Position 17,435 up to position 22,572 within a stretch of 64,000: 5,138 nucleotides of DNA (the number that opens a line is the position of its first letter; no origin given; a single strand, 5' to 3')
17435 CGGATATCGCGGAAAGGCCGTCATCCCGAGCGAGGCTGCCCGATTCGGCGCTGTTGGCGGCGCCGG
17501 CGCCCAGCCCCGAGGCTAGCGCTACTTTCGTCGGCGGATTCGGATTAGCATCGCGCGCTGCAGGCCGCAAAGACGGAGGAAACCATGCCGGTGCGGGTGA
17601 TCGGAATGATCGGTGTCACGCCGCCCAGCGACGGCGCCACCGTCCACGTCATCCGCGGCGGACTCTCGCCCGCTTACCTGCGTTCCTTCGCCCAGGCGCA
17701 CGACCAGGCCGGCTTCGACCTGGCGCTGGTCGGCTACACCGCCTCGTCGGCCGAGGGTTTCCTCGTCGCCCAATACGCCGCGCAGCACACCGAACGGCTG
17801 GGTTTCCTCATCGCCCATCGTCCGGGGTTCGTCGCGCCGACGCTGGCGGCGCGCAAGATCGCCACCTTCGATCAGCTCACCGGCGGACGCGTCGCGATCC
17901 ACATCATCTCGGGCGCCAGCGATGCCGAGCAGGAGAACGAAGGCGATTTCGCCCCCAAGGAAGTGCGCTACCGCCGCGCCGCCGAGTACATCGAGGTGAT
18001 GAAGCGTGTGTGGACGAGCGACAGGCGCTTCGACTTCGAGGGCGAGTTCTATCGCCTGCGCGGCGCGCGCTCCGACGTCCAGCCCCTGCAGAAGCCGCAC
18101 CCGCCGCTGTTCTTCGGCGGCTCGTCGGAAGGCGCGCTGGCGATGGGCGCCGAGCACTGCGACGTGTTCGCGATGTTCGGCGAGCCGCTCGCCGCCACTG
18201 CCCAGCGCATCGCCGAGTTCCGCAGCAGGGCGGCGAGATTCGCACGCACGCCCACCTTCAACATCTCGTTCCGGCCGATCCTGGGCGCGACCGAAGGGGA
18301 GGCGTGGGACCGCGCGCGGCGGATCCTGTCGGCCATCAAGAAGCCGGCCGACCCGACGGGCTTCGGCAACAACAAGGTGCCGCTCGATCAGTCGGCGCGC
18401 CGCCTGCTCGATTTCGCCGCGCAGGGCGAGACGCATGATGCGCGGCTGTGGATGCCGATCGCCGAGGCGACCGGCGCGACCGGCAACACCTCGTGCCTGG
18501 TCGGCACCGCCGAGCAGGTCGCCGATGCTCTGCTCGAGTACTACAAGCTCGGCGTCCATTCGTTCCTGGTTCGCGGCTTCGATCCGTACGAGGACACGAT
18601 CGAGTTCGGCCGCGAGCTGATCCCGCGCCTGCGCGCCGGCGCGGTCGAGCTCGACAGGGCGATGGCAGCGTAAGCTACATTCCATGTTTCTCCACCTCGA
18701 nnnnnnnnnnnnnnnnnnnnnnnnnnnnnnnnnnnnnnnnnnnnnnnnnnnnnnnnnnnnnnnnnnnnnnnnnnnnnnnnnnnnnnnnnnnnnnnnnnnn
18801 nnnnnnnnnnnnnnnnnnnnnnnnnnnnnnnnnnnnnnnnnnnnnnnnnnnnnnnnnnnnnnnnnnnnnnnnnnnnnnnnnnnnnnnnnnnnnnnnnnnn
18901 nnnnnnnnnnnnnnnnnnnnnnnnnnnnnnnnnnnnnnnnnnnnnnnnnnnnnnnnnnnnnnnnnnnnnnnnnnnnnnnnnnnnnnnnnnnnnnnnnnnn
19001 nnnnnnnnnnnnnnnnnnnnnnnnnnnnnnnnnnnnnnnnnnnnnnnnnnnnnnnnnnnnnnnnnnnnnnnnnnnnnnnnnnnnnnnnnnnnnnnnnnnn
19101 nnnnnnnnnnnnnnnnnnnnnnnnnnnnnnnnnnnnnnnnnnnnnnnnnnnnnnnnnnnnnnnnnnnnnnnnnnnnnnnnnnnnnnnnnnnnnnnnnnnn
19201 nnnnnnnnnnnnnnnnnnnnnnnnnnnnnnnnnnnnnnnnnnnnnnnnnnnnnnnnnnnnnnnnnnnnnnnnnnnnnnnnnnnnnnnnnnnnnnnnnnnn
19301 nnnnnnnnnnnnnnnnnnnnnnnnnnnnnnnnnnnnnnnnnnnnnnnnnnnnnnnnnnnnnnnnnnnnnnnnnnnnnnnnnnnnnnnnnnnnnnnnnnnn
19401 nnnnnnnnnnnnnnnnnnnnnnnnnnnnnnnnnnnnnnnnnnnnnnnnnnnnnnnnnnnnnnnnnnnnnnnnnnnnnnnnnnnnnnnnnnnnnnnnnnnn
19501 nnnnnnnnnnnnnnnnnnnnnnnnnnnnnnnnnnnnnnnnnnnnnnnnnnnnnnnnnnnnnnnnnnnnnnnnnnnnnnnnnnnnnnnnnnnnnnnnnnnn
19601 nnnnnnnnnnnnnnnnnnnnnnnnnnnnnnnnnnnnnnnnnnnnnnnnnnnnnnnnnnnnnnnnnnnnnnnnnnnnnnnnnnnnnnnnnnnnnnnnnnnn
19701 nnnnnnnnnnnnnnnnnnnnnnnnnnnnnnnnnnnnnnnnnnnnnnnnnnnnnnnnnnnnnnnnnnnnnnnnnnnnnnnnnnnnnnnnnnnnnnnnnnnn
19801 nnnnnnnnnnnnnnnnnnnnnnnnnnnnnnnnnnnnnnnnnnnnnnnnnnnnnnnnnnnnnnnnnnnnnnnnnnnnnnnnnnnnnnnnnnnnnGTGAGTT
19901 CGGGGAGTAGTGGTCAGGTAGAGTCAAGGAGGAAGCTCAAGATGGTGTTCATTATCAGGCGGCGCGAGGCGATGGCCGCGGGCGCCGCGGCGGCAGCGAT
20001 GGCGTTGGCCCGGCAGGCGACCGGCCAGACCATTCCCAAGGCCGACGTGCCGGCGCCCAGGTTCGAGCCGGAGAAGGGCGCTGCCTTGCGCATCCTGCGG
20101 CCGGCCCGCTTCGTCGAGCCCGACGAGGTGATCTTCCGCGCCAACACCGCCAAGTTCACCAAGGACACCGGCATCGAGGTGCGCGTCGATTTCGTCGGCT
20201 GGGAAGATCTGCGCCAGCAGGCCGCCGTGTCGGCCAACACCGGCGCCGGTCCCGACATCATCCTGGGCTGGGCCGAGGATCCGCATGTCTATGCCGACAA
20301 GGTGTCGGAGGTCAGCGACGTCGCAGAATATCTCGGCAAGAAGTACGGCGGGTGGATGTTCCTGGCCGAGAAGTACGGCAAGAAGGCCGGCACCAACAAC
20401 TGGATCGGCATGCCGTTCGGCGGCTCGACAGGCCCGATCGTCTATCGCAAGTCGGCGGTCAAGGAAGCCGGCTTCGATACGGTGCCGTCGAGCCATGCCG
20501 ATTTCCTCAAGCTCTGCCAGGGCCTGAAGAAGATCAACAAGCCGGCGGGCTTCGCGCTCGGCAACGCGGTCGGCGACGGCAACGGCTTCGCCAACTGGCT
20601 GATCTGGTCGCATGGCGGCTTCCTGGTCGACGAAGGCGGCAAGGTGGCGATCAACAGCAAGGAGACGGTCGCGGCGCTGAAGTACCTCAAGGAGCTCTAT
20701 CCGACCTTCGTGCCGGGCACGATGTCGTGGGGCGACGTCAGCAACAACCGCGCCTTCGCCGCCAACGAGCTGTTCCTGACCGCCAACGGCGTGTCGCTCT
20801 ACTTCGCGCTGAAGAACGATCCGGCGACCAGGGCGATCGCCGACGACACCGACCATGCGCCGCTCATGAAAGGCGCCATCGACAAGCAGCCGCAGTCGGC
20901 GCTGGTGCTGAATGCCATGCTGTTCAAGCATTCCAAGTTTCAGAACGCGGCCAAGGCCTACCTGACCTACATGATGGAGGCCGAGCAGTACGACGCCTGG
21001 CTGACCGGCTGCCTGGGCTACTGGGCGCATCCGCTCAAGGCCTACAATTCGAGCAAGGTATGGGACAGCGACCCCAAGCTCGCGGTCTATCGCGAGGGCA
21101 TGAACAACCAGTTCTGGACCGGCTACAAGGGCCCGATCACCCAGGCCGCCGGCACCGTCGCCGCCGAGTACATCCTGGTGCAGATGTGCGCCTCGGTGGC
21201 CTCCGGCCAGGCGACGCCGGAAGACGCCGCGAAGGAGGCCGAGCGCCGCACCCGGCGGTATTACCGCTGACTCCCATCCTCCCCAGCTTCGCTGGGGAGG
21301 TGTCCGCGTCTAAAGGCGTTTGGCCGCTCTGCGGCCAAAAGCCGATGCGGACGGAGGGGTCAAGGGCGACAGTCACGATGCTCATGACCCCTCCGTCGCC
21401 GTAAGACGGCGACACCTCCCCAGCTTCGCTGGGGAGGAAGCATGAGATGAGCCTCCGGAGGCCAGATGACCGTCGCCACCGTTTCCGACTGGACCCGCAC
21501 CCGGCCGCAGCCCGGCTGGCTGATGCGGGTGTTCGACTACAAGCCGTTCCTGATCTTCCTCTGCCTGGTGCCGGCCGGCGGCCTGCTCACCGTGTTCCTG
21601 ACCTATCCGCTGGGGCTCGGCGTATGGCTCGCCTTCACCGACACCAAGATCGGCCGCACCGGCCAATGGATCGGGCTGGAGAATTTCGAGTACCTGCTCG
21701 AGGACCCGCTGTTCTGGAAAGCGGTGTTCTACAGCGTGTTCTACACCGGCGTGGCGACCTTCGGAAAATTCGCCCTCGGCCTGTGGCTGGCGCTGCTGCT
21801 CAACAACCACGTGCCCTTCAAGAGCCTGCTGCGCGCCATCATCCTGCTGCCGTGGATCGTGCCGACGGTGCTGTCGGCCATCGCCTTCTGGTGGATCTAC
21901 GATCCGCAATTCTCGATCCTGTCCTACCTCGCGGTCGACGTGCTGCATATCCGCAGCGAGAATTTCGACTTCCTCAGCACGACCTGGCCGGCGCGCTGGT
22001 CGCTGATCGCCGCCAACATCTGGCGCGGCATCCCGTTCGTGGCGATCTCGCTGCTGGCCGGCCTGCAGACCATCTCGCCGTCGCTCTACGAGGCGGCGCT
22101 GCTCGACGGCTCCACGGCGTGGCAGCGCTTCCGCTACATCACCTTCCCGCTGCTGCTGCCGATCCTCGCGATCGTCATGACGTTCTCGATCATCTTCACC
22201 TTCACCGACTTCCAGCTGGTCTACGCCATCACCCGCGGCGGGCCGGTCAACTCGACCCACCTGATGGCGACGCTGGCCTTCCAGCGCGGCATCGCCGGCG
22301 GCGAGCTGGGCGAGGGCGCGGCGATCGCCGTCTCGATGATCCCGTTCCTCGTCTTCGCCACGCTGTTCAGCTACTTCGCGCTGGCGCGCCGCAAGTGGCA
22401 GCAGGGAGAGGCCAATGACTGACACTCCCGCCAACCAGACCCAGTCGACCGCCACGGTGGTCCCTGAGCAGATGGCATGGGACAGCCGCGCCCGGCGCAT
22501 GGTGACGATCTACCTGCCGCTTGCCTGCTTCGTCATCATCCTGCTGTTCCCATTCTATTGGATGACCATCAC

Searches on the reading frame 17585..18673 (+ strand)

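Call 8: search_protein_families(library=pfam, proteins=[window:17585-18673:+], max_evalue=0.001)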
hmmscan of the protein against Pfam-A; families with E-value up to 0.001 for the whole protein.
window:17585-18673:+ (362 aa): 1 family
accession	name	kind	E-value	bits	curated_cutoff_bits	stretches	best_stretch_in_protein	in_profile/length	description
PF00296.26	Bac_luciferase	-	9.3e-65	219.5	27.9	1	27-325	20-313/314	Luciferase-like monooxygenase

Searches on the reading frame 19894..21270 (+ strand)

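Call 8: search_protein_families(library=pfam, proteins=[window:19894-21270:+], max_evalue=0.001)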
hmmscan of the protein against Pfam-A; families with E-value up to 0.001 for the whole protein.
window:19894-21270:+ (458 aa): 2 families
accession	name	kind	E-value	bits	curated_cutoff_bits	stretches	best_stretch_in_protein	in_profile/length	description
PF13416.11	SBP_bac_8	-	1.8e-29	103.8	27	1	86-397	4-278/279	Bacterial extracellular solute-binding protein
PF01547.30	SBP_bac_1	-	2.2e-23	84.2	26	1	81-365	10-305/307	Bacterial extracellular solute-binding protein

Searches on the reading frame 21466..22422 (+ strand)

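Call 8: search_protein_families(library=pfam, proteins=[window:21466-22422:+], max_evalue=0.001)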
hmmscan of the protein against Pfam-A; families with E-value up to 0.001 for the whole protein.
window:21466-22422:+ (318 aa): 1 family
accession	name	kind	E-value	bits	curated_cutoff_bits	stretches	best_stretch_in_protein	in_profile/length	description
PF00528.27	BPD_transp_1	-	1e-17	64.9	26.4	1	103-309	3-181/184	Binding-protein-dependent transport system inner membrane component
